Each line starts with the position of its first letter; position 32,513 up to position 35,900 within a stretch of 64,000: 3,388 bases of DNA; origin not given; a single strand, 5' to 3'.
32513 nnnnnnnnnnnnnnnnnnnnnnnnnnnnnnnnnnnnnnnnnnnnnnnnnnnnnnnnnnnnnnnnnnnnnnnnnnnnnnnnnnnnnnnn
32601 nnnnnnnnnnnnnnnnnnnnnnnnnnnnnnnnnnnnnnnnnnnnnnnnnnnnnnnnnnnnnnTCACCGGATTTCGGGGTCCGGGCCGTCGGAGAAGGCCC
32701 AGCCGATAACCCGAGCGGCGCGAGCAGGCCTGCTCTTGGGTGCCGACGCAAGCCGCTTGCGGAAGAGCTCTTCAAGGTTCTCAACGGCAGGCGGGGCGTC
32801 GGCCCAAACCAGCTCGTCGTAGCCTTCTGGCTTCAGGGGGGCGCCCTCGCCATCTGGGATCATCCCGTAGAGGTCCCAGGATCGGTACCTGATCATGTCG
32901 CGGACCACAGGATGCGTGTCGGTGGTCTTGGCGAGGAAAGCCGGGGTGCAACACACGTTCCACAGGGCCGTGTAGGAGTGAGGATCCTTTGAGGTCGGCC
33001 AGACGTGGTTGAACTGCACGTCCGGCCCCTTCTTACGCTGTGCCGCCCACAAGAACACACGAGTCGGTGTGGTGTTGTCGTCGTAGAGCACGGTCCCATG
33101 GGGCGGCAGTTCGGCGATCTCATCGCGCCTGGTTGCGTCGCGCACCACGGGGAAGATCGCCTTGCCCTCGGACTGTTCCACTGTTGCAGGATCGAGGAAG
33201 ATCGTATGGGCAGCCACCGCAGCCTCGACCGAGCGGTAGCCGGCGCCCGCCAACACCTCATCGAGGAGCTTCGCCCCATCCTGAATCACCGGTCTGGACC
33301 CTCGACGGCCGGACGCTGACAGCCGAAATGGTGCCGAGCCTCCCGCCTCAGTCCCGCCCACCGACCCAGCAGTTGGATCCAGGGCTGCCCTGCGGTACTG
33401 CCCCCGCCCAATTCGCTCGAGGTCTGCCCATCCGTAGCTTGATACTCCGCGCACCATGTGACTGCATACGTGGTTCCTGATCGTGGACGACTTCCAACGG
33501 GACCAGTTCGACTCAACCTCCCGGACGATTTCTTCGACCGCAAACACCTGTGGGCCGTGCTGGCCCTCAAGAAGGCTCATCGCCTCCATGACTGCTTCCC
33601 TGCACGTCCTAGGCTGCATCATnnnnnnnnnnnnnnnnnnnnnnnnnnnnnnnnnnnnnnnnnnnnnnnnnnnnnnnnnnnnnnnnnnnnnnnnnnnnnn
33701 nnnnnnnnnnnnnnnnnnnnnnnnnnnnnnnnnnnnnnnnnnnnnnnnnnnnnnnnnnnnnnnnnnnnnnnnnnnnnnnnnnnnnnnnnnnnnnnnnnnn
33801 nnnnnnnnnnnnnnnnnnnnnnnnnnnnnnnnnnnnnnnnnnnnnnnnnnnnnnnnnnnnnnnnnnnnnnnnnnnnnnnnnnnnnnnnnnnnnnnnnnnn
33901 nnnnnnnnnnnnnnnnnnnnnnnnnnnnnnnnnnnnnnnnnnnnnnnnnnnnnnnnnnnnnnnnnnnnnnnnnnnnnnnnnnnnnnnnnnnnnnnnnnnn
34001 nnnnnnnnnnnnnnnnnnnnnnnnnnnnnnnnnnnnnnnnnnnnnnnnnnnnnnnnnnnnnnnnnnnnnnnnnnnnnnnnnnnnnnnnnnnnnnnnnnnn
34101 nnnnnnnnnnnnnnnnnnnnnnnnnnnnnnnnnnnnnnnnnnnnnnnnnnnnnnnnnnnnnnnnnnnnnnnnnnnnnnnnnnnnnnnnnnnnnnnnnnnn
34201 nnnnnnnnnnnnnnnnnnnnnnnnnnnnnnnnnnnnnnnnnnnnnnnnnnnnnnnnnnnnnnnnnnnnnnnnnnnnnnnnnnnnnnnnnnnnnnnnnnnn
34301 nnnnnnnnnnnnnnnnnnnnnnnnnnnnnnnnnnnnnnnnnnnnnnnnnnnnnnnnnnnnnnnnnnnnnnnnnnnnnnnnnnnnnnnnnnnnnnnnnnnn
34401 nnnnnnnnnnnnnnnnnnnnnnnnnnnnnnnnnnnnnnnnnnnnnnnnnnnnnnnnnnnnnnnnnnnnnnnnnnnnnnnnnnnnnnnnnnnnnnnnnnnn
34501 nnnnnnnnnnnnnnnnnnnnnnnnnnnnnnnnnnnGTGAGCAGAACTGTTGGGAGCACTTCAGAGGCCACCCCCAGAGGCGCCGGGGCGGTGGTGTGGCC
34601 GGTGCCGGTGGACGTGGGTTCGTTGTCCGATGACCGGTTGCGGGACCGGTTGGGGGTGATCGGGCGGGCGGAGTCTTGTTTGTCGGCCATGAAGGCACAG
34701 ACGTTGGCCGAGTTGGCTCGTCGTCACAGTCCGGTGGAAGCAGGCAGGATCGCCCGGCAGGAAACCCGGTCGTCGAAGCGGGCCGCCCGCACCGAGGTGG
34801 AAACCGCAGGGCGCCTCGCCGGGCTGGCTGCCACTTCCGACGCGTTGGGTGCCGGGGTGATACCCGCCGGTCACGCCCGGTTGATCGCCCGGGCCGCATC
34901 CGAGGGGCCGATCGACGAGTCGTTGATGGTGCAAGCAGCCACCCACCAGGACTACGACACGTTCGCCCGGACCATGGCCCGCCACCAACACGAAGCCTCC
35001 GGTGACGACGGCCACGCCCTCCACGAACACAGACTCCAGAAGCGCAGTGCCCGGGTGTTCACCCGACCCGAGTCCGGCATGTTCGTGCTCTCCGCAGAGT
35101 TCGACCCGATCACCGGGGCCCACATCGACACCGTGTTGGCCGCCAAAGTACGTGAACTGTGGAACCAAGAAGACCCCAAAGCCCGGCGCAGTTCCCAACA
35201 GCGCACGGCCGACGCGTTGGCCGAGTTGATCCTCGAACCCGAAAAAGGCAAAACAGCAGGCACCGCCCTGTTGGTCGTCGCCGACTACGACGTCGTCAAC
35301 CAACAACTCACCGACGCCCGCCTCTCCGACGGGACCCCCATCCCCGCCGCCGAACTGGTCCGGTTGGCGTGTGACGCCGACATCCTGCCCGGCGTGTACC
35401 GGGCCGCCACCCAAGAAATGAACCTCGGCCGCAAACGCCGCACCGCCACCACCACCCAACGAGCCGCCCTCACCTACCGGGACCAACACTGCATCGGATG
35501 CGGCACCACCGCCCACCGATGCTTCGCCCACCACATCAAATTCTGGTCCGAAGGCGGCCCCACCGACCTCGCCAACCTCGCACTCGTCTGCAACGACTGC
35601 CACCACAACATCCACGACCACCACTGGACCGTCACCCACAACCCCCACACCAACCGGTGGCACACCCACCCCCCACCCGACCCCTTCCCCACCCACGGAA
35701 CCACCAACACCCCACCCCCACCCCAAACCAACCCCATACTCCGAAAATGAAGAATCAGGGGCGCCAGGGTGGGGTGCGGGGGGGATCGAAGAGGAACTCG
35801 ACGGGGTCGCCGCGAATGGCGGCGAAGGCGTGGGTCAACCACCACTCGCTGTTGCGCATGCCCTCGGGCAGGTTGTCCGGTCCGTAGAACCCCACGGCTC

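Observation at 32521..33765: The methyltransferase and the unknown gene are each preceded by the same ~110-bp module (promoter-like boxes plus a conserved hairpin)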

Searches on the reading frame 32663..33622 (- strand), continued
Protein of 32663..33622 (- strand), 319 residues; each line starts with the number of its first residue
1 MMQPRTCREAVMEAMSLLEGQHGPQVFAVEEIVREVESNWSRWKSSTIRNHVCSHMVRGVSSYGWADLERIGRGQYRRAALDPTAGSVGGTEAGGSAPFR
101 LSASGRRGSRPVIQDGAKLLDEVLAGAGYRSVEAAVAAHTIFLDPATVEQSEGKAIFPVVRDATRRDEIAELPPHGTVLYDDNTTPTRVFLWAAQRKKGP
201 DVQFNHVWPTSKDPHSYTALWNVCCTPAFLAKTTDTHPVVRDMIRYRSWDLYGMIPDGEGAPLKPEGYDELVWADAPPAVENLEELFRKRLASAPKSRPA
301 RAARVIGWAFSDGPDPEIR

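Call 61: fold_search(model_id=the predicted structure, library=pdb)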
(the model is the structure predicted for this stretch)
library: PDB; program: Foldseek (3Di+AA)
matches with E <= 10: 24; with E <= 0.001: 0
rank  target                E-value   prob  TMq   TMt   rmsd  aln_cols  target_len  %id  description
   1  9siu_A                2.7e+00  0.05  0.16  0.15  17.9       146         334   13  Type I-F_HNH variant Cascade bound to dsDNA, HNH domain in outwards position (released 2026-02-18)
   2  4txa                  3.4e+00  0.01  0.11  0.10  21.1       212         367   12  Crystal structure of N-terminus of Roquin (released 2015-03-11)
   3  5ua0_B                3.6e+00  0.07  0.09  0.11   8.5        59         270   17  Dimeric crystal structure of HTPA reductase from arabidopsis thaliana (released 2017-12-13)
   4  7bru_A                4.1e+00  0.01  0.11  0.16  14.7       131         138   17  Crystal structure of human RTN3 LIR fused to human GABARAP (released 2020-07-08)
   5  6cip_D                5.5e+00  0.01  0.07  0.03  11.9        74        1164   14  Pyruvate:ferredoxin oxidoreductase from Moorella thermoacetica with acetyl-TPP bound (released 2018-03-28)
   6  2zxk_A                6.2e+00  0.01  0.10  0.12  15.2       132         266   15  Crystal structure of SeMet-Red chlorophyll catabolite reductase (released 2009-05-05)
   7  8elf_B                6.2e+00  0.01  0.08  0.07  18.1       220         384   11  Structure of Get3d, a homolog of Get3, from Arabidopsis thaliana (released 2023-05-03)
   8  6cio_F                6.6e+00  0.01  0.07  0.03  11.8        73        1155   11  Pyruvate:ferredoxin oxidoreductase from Moorella thermoacetica with lactyl-TPP bound (released 2018-03-28)
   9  8ydb_J                7.0e+00  0.06  0.15  0.14   8.2        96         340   14  Type I-FHNH Cascade-dsDNA intermediate complex (released 2024-07-31)
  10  9sjo_A                7.0e+00  0.03  0.15  0.16  17.5       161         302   14  Type I-F_HNH variant Cascade target-free RNP, HNH domain in middle position (released 2026-02-04)
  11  7sua                  7.0e+00  0.01  0.08  0.12   9.8        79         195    6  Crystal Structure of the Hypothetical Protein (ACX60_00475) from Acinetobacter baumannii (released 2022-11-30)
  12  6cip_A                7.0e+00  0.01  0.07  0.03  11.9        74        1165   14  Pyruvate:ferredoxin oxidoreductase from Moorella thermoacetica with acetyl-TPP bound (released 2018-03-28)
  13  6cio_C                7.4e+00  0.01  0.07  0.03  12.2        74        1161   14  Pyruvate:ferredoxin oxidoreductase from Moorella thermoacetica with lactyl-TPP bound (released 2018-03-28)
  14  7vba_K                7.4e+00  0.01  0.08  0.15  13.5        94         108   12  Structure of the pre state human RNA Polymerase I Elongation Complex (released 2022-02-16)
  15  8z0l_F                7.9e+00  0.02  0.15  0.15  17.6       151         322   16  Cryo-EM structure of Cas8-HNH system at partial R-loop state (released 2024-10-02)
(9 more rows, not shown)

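Call 62: search_solved_structures(query=A5, max_evalue=1)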
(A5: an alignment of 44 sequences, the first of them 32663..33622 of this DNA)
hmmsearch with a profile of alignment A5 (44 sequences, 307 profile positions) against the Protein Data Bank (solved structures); distinct sequences matched with E-value up to 1: 1.
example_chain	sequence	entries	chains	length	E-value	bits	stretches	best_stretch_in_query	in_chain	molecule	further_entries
3f8x_A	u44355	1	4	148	0.085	15.6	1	81-139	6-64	putative delta-5-3-ketosteroid isomerase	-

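Call 63: find_encoding_contigs(protein=P0007, flank=5000, max_places=6)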
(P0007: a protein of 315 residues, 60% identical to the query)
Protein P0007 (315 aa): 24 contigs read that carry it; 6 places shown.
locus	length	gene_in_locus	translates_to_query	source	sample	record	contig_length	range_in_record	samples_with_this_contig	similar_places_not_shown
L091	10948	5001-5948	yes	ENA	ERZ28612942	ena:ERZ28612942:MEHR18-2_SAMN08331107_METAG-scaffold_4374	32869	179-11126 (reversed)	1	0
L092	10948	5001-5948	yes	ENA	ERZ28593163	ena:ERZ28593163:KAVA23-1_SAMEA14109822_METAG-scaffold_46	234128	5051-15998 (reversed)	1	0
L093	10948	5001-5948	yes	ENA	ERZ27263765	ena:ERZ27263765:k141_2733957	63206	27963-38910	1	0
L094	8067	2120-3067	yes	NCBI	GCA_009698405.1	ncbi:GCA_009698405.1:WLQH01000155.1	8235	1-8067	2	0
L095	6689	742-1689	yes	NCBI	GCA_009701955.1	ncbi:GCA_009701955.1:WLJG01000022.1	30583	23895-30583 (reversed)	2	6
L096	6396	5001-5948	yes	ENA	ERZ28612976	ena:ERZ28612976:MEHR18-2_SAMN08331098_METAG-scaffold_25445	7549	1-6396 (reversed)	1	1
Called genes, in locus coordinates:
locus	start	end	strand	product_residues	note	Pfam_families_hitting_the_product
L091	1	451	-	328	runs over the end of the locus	PF00108:Thiolase_N (weak), PF08545:ACP_syn_III (weak), PF08541:ACP_syn_III_C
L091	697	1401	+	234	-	PF00106:adh_short, PF13561:adh_short_C2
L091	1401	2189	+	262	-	PF00106:adh_short, PF03435:Sacchrp_dh_NADP (weak), PF08659:KR, PF13561:adh_short_C2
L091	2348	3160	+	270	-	-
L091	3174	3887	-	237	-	PF17645:Amdase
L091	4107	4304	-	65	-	PF01361:Tautomerase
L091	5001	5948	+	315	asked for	PF24698:DUF7662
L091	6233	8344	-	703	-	PF00270:DEAD, PF04851:ResIII (faint), PF00271:Helicase_C, PF22590:Cas3-like_C_2 (weak)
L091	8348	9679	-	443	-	PF03235:GmrSD_N, PF01844:HNH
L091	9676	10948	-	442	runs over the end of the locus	PF10923:BrxC_BrxD, PF13191:AAA_16 (faint), PF13401:AAA_22 (faint)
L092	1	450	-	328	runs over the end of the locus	PF08545:ACP_syn_III (weak), PF08541:ACP_syn_III_C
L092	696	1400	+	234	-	PF00106:adh_short, PF13561:adh_short_C2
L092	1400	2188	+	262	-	PF00106:adh_short, PF03435:Sacchrp_dh_NADP (weak), PF08659:KR, PF13561:adh_short_C2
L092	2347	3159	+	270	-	-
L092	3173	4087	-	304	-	PF17645:Amdase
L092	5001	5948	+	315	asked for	PF24698:DUF7662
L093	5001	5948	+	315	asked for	PF24698:DUF7662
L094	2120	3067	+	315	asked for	PF24698:DUF7662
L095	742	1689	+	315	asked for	PF24698:DUF7662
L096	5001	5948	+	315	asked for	PF24698:DUF7662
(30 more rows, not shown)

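Call 64: find_encoding_contigs(protein=P0073, flank=5000, max_places=3)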
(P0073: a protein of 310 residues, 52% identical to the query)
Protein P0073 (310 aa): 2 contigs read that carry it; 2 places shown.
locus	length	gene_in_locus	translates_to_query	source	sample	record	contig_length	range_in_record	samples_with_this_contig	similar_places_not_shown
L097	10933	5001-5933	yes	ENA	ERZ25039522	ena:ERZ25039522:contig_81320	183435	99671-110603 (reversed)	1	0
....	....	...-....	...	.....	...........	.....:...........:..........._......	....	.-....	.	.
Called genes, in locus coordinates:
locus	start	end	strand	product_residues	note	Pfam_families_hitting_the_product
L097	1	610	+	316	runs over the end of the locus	PF10017:Methyltransf_33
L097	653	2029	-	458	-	PF02826:2-Hacid_dh_C (faint), PF07992:Pyr_redox_2, PF13738:Pyr_redox_3 (faint), PF00070:Pyr_redox, PF02737:3HCDH_N (weak), PF02852:Pyr_redox_dim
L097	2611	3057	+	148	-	PF11716:MDMPI_N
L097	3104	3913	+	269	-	PF08378:NERD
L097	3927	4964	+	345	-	-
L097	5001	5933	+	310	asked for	PF24698:DUF7662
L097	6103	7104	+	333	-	-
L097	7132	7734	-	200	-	-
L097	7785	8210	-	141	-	PF12867:DinB_2, PF04978:MST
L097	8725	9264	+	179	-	-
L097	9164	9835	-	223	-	PF00005:ABC_tran, PF13732:DrrA1-3_C (weak)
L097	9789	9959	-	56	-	-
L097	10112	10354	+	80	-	-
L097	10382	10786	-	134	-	-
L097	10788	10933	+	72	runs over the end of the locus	-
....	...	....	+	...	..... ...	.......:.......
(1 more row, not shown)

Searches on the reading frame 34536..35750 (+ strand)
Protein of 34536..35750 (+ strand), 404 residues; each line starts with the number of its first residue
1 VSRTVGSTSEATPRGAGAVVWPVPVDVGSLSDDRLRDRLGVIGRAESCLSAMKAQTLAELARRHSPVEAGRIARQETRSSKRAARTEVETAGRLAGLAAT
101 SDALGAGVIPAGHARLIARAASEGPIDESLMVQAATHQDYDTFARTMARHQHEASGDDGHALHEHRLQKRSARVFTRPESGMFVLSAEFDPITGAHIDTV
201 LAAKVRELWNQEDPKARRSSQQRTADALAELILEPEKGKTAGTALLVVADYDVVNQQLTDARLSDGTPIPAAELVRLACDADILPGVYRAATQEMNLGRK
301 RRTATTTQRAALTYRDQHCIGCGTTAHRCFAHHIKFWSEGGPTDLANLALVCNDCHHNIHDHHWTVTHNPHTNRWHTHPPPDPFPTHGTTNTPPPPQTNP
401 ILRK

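Call 10: search_protein_families(library=pfam, proteins=[window:34536-35750:+], max_evalue=0.01)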
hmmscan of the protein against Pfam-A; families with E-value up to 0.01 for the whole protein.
window:34536-35750:+ (404 aa): 2 families
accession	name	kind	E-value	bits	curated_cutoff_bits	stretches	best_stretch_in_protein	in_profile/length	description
PF02720.22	DUF222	-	6.8e-15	55.6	24.4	1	50-316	15-306/306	Domain of unknown function (DUF222)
PF01844.29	HNH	-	5.6e-07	30.1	21.4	1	319-361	1-46/47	HNH endonuclease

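Call 11: search_protein_families(library=ncbifam, proteins=[window:34536-35750:+], max_evalue=0.01)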
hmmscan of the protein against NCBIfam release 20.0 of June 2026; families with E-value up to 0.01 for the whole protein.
window:34536-35750:+ (404 aa): 1 family
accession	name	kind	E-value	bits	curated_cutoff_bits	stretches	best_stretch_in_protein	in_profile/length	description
NF040563.1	guided_IscB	equivalog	2.3e-08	33.6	175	1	308-367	183-243/314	RNA-guided endonuclease IscB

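Call 25: search_protein_families(library=padloc, proteins=[window:34536-35750:+], max_evalue=0.01)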
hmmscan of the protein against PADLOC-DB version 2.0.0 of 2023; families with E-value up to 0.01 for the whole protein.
window:34536-35750:+ (404 aa): 1 family
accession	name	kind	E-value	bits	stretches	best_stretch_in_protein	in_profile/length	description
PDLC00747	Effector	-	0.0046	14.1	1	315-370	50-105/373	Endonuclease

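Call 101: find_homologous_proteins(query=window:34536-35750:+)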
Query window:34536-35750:+ (404 aa): 861 proteins with E <= 0.001 among 8000 candidates; the best 120 are listed.
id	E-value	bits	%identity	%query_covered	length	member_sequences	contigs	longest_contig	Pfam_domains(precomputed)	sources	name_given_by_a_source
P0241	1.3e-270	916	100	100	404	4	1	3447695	PF02720.23,PF01844.30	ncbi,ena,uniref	ncbi:DUF222 domain-containing protein [Candidatus Poriferisocius sp.]|uniref:HNH endonuclease n=1 Ta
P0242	3.9e-169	582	69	94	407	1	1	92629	PF02720.23,PF01844.30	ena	-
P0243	1.2e-168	580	69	94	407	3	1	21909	PF02720.23,PF01844.30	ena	-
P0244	2.1e-168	579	68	94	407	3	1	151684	PF02720.23,PF01844.30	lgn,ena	-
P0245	1.2e-167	577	68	94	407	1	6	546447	PF02720.23,PF01844.30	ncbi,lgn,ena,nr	ncbi:MAG: DUF222 domain-containing protein [bacterium]|nr:DUF222 domain-containing protein [bacteriu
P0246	2.4e-167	576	66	97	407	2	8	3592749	PF02720.23,PF01844.30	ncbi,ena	-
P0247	3.5e-167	575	68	93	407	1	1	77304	PF02720.23,PF01844.30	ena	-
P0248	1.5e-166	573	68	93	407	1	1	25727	PF02720.23,PF01844.30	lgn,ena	-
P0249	1.9e-166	573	67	94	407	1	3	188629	PF02720.23,PF01844.30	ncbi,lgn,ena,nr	ncbi:MAG: DUF222 domain-containing protein [Acidimicrobiia bacterium]|nr:DUF222 domain-containing pr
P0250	3.5e-166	572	68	94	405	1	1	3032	PF02720.23,PF01844.30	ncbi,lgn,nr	ncbi:MAG: DUF222 domain-containing protein [Acidimicrobiia bacterium]|nr:DUF222 domain-containing pr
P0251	3.7e-166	572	67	93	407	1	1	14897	PF02720.23,PF01844.30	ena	-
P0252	2.0e-165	569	65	95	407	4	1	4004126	PF02720.23,PF01844.30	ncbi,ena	-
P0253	2.7e-165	569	68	94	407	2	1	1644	PF02720.23,PF01844.30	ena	-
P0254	2.3e-164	566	67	93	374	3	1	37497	PF02720.23,PF01844.30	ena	-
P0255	3.8e-164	565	67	94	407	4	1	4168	PF02720.23,PF01844.30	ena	-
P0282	1.7e-146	507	59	98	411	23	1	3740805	PF02720.23,PF01844.30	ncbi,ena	-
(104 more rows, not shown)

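Call 102: find_encoding_contigs(protein=P0246, flank=1500, max_places=10)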
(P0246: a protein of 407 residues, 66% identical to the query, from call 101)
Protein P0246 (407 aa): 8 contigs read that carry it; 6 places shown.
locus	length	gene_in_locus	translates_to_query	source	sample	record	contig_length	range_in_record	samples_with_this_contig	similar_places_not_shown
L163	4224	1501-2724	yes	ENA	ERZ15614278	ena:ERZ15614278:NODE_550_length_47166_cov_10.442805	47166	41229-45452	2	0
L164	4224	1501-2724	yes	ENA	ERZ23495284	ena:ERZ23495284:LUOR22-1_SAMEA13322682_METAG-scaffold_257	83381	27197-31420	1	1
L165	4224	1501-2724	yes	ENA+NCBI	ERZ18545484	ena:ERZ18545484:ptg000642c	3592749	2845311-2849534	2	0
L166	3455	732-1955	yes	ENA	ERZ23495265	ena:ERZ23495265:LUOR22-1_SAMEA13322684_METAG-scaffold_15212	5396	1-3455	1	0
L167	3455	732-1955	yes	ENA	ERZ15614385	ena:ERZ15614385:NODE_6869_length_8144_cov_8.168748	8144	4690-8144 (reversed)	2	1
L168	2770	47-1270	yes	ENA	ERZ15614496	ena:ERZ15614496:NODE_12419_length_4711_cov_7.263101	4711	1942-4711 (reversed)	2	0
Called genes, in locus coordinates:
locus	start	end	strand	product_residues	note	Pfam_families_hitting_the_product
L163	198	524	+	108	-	-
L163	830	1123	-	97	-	-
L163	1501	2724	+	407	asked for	PF02720:DUF222, PF01844:HNH (weak)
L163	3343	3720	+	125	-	-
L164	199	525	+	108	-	-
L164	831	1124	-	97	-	-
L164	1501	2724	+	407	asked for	PF02720:DUF222, PF01844:HNH (weak)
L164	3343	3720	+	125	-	-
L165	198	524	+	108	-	-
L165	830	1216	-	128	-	-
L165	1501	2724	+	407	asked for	PF02720:DUF222, PF01844:HNH (weak)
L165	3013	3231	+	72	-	-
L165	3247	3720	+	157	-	-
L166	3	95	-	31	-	?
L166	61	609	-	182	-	-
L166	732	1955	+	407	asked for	PF02720:DUF222, PF01844:HNH (weak)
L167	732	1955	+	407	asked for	PF02720:DUF222, PF01844:HNH (weak)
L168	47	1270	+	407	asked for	PF02720:DUF222, PF01844:HNH (weak)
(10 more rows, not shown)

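Call 103: find_encoding_contigs(protein=P0282, flank=1500, max_places=10)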
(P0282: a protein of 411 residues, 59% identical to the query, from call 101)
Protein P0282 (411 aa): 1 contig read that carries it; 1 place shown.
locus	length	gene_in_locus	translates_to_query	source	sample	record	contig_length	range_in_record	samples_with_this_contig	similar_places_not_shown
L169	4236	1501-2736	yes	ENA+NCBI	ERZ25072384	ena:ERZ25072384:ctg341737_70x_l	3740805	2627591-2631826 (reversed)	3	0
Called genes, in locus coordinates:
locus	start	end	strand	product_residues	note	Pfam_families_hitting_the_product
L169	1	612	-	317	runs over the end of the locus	-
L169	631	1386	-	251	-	PF07505:DUF5131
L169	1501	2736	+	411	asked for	PF02720:DUF222, PF01844:HNH (weak)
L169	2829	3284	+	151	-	PF00903:Glyoxalase (weak)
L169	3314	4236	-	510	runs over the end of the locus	PF05787:PhoX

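Call 104: find_encoding_contigs(protein=P0245, flank=1500, max_places=10)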
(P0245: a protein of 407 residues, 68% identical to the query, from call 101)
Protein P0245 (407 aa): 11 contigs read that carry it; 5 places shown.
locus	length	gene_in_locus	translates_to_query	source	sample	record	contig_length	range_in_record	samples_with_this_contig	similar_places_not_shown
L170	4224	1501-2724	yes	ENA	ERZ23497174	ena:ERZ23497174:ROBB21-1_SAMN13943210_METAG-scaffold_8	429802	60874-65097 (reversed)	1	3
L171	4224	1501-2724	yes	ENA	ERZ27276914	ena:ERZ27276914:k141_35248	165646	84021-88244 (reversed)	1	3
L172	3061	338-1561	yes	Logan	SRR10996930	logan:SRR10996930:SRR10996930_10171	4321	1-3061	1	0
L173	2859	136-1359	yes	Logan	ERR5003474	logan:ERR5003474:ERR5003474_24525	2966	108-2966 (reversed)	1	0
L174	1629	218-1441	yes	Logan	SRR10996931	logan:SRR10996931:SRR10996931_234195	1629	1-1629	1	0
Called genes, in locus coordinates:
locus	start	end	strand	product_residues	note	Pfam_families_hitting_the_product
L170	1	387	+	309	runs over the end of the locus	PF00135:COesterase, PF20434:BD-FAE, PF07859:Abhydrolase_3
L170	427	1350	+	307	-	PF00135:COesterase (weak), PF20434:BD-FAE, PF07859:Abhydrolase_3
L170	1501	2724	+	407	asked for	PF02720:DUF222, PF01844:HNH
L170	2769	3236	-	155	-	PF01243:PNPOx_N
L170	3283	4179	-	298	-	PF00378:ECH_1, PF16113:ECH_2, PF00378:ECH_1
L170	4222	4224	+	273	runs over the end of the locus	PF04909:Amidohydro_2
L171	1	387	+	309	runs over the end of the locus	PF00135:COesterase, PF20434:BD-FAE, PF07859:Abhydrolase_3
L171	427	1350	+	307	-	PF00135:COesterase (weak), PF20434:BD-FAE, PF07859:Abhydrolase_3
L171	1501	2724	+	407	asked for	PF02720:DUF222, PF01844:HNH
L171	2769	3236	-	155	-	PF01243:PNPOx_N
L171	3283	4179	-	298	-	PF00378:ECH_1, PF16113:ECH_2, PF00378:ECH_1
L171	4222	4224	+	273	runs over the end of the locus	PF04909:Amidohydro_2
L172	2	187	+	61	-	?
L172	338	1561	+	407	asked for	PF02720:DUF222, PF01844:HNH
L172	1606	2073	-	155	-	PF01243:PNPOx_N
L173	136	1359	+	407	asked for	PF02720:DUF222, PF01844:HNH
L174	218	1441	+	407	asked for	PF02720:DUF222, PF01844:HNH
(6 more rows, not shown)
